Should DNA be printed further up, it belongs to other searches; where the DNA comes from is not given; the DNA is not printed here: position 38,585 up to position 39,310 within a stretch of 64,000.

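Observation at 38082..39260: AT-shifted, translationally coupled three-gene cassette of unknown function: a candidate undescribed TA/abortive-infection-like module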

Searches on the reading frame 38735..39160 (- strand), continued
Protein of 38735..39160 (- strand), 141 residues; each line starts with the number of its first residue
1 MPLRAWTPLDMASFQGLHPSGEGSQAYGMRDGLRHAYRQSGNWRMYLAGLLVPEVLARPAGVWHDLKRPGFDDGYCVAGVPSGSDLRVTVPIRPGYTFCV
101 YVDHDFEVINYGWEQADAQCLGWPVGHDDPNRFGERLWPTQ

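Call 68: find_encoding_contigs(protein=P0026, flank=5000, max_places=3)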
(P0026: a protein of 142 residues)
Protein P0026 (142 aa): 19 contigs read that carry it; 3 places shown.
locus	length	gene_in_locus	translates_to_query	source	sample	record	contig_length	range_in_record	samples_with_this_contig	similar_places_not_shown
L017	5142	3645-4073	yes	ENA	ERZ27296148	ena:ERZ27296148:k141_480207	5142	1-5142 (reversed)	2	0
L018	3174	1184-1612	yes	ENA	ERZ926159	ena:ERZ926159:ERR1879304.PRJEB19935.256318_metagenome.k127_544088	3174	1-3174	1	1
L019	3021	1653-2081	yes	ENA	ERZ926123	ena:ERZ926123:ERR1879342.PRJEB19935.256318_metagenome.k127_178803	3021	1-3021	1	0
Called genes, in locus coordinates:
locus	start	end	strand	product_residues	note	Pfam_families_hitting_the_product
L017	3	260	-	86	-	?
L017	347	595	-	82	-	-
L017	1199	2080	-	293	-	PF03400:DDE_Tnp_IS1 (faint)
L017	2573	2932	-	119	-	-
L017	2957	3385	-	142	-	-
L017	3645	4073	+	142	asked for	-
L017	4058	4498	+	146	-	-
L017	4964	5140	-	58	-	?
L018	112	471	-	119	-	-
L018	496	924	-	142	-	-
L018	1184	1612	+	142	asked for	-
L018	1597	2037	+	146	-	-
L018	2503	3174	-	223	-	?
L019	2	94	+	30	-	?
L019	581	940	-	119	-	-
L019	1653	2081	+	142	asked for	-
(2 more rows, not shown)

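Call 69: find_related_loci(query=A7, collection=viral_contigs, flank=6000)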
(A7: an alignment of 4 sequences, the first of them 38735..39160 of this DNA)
Query A7 (141 aa) in viral_contigs; peptide patterns used: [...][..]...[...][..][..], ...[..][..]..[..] (x = any residue, [..] = any of these).
53 stretches matched a pattern, but none encodes a relative of the query by tblastn (E <= 1e-3).

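Call 76: search_protein_families(library=padloc, alignment_id=A3, max_evalue=0.01)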
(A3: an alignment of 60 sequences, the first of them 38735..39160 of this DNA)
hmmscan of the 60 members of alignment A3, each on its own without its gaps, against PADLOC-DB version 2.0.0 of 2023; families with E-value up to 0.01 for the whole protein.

A. member 1, window:38735-39160:- (141 aa): 0 families

B. families by the number of members that match (of 60 scanned): 0 families

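Call 82: list_cluster_members(proteins=[window:38738-39160:-, window:38738-39130:-, window:38738-39076:-, window:38106-38336:-, window:38106-38279:-, window:38340-38750:-, P0001])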
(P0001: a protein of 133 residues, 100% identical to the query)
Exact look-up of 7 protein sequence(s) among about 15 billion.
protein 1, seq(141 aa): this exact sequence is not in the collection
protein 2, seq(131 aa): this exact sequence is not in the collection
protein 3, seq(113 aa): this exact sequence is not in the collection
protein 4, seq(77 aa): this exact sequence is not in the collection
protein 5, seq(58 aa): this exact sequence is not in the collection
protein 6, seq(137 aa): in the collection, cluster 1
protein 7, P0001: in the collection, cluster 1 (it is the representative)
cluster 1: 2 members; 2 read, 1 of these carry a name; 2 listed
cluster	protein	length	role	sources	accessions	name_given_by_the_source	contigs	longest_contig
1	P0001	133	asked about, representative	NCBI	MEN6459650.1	MAG: hypothetical protein ABFC63_12055 [Thermoguttaceae bacterium]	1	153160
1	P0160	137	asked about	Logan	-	-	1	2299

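Call 88: find_related_loci(query=A8, collection=viral_contigs, flank=6000)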
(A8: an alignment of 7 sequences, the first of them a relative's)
Query A8 (143 aa) in viral_contigs; peptide patterns used: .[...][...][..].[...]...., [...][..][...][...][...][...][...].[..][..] (x = any residue, [..] = any of these).
90 stretches matched a pattern, but none encodes a relative of the query by tblastn (E <= 1e-3).

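Call 91: search_protein_families(library=padloc, proteins=[P0121, L009:6706-7731:+, L009:9266-9700:+, L017:2957-3385:-, L017:2573-2932:-, L005:7415-7879:+, L005:7162-7416:-, L001:4552-5049:+, L002:7033-7575:-], max_evalue=0.001)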
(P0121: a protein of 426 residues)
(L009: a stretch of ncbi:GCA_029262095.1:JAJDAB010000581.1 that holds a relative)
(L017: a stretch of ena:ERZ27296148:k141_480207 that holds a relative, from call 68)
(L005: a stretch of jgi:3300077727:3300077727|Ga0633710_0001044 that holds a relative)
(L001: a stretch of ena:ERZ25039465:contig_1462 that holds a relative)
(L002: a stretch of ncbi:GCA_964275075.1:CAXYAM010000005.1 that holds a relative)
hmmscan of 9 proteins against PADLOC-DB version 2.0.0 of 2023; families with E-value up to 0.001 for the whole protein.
P0121 (426 aa): 2 families
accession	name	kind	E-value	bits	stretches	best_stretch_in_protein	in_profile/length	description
PDLC03957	bSEFIR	-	1.2e-49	168.3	1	3-167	37-197/412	-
PDLC02012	SAVED5--SAVED_TIR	-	0.00017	18.8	1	6-44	11-47/404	-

L009:6706-7731:+ (342 aa): 17 families
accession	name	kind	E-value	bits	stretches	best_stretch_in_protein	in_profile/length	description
PDLC05062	PDC-S66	-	1.5e-22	78.3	1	4-83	146-226/282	-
PDLC03957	bSEFIR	-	1.3e-10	39.7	1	8-65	40-101/412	-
PDLC00417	ThsB1|ThsB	-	5.7e-10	37.2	1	4-82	164-243/303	TIR-like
PDLC02012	SAVED5--SAVED_TIR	-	9.5e-10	36.1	1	8-76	15-83/404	-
PDLC03015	TIR-NLR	-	1.4e-09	35.3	1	9-80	4-74/824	-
PDLC02421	Aga_TIR-PNTD1-PNTD2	-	3.2e-09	34.4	1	8-119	5-119/430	Class I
PDLC00426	ThsB1|ThsB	-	2.3e-08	31.7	1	6-82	237-320/352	TIR-like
PDLC00422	ThsB1|ThsB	-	6.4e-08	30.3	1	4-76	38-116/194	TIR-like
PDLC00436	ThsB1|ThsB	-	1.3e-07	29.3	1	6-79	35-112/183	TIR-like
PDLC00424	ThsB1|ThsB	-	1.6e-07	29.4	1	8-64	103-160/234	TIR-like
PDLC02403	Aga_TIR-PNTD1-PNTD2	-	2.4e-07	28.1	1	9-117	5-116/443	Class I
PDLC00425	ThsB1|ThsB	-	5.4e-07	27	1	6-92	251-341/389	TIR-like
PDLC02962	RT-TIR_XII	-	1.3e-06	25.6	1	6-112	345-453/478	single gene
PDLC02961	RT-TIR_XII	-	6e-06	23.4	1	6-121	347-461/475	single gene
PDLC02416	Aga_REase-TIR-PNTD1-PNTD2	-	0.00014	18.7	1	9-109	158-255/572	Class I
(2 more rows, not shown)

L009:9266-9700:+ (145 aa): 0 families

L017:2957-3385:- (142 aa): 0 families

L017:2573-2932:- (119 aa): 1 family
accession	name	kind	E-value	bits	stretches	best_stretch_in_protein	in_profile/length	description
PDLC03952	RmrA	-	3.2e-05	21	1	44-109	19-85/395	-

L005:7415-7879:+ (154 aa): 1 family
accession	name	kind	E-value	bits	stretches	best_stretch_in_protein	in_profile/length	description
PDLC01137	ST_Kinase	-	7.5e-45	150.8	1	5-152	10-161/162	Serine/Threonine Kinase present with a putative adaptation module operon next to I-C systems in Rhodopirellula species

L005:7162-7416:- (84 aa): 0 families

L001:4552-5049:+ (165 aa): 0 families

L002:7033-7575:- (180 aa): 0 families

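Call 92: search_protein_families(library=ncbifam, alignment_id=A3, max_evalue=0.01)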
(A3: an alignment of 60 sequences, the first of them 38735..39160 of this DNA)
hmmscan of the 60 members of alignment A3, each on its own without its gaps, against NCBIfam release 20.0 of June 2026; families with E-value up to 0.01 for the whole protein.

A. member 1, window:38735-39160:- (141 aa): 0 families

B. families by the number of members that match (of 60 scanned): 0 families

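Call 99: search_protein_families(library=pfam, proteins=[L017:2957-3385:-, L017:2573-2932:-, L001:7384-8301:+, L004:2113-2676:+, L004:2988-4085:-, L002:7033-7575:-, L002:8863-9786:+, L009:5171-6244:-, L001:4552-5049:+], max_evalue=0.01)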
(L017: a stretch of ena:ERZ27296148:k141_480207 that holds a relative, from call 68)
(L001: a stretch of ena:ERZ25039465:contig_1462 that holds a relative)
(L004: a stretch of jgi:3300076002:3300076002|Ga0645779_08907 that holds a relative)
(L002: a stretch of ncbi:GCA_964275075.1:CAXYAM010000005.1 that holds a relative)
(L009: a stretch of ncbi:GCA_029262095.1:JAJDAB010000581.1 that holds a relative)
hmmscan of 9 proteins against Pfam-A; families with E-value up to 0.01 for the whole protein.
L017:2957-3385:- (142 aa): 0 families

L017:2573-2932:- (119 aa): 3 families
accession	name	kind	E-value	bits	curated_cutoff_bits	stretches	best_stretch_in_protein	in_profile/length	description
PF01381.28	HTH_3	-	4.8e-05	23.7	23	1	53-87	2-37/55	Helix-turn-helix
PF13560.12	HTH_31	-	0.00048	20.8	27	1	55-89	9-43/64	Helix-turn-helix domain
PF13518.12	HTH_28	-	0.0067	16.9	25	0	50-82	4-34/52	Helix-turn-helix domain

L001:7384-8301:+ (305 aa): 7 families
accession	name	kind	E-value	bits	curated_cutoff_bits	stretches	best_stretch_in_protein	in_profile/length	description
PF03400.19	DDE_Tnp_IS1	-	3.2e-07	31.2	24.1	1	201-234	82-115/131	IS1 transposase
PF13384.12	HTH_23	-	3.3e-05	24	24.6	1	6-43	3-40/50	Homeodomain-like domain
PF13518.12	HTH_28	-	0.00011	22.7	25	1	11-52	3-44/52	Helix-turn-helix domain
PF13551.12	HTH_29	-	0.00013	22.5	28.1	1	11-44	2-36/64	Winged helix-turn helix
PF13610.12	DDE_Tnp_IS240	-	0.0024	18.5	27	0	93-158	18-76/139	DDE domain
PF02796.21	HTH_7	-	0.0038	17.7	23.8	0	5-37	6-38/45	Helix-turn-helix domain of resolvase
PF13936.12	HTH_38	-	0.0076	16.4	27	0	4-41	4-41/44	Helix-turn-helix domain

L004:2113-2676:+ (187 aa): 0 families

L004:2988-4085:- (365 aa): 0 families

L002:7033-7575:- (180 aa): 3 families
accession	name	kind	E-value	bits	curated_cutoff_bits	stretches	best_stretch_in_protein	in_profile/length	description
PF00196.25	GerE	-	0.00051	20.1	23.5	1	133-171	3-41/57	Bacterial regulatory proteins, luxR family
PF08281.18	Sigma70_r4_2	-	0.0013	18.8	25.7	1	132-170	10-49/54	Sigma-70, region 4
PF13518.12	HTH_28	-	0.0014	19.1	25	1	138-171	3-36/52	Helix-turn-helix domain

L002:8863-9786:+ (307 aa): 0 families

L009:5171-6244:- (357 aa): 0 families

L001:4552-5049:+ (165 aa): 1 family
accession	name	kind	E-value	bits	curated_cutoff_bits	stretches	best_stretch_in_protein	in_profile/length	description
PF03400.19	DDE_Tnp_IS1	-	0.00022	22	24.1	1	58-91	82-115/131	IS1 transposase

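Call 101: find_encoding_contigs(protein=P0043, flank=7000, max_places=2)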
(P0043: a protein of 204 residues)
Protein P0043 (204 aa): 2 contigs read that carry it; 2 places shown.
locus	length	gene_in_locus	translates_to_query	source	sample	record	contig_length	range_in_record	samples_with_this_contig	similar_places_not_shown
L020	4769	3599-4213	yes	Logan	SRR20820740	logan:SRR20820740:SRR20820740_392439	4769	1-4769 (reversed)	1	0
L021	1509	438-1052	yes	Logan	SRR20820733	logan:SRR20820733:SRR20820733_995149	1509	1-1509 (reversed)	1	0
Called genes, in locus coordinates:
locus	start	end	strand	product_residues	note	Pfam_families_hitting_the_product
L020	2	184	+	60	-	?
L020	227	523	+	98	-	-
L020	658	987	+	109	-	-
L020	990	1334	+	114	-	PF01381:HTH_3 (weak), PF13518:HTH_28 (weak)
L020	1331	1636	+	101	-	PF24875:DUF7736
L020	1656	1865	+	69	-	-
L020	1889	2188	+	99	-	-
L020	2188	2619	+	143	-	-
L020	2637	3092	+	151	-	-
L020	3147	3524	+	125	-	-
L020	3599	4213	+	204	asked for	-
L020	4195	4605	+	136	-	-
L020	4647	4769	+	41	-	?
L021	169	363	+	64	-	-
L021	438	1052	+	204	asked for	-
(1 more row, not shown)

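Call 102: search_dna_similar(query=window:38735-39160:-, collection=plasmids, mode=protein, max_evalue=0.01)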
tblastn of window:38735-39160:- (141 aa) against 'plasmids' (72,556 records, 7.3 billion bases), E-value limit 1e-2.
No match.

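Call 103: search_dna_similar(query=window:38735-39160:-, collection=phages, mode=protein, max_evalue=0.01)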
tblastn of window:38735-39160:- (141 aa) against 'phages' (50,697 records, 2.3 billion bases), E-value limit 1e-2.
No match.

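Call 111: find_encoding_contigs(protein=P0141, flank=7000, max_places=2)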
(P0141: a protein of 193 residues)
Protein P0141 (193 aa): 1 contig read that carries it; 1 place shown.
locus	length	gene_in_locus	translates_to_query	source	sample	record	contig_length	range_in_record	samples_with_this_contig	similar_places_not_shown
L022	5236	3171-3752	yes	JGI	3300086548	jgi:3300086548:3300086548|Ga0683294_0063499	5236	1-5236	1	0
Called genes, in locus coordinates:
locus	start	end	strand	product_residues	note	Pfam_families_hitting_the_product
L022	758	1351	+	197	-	-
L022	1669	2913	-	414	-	-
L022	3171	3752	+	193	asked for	-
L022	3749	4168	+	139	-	-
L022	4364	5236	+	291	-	?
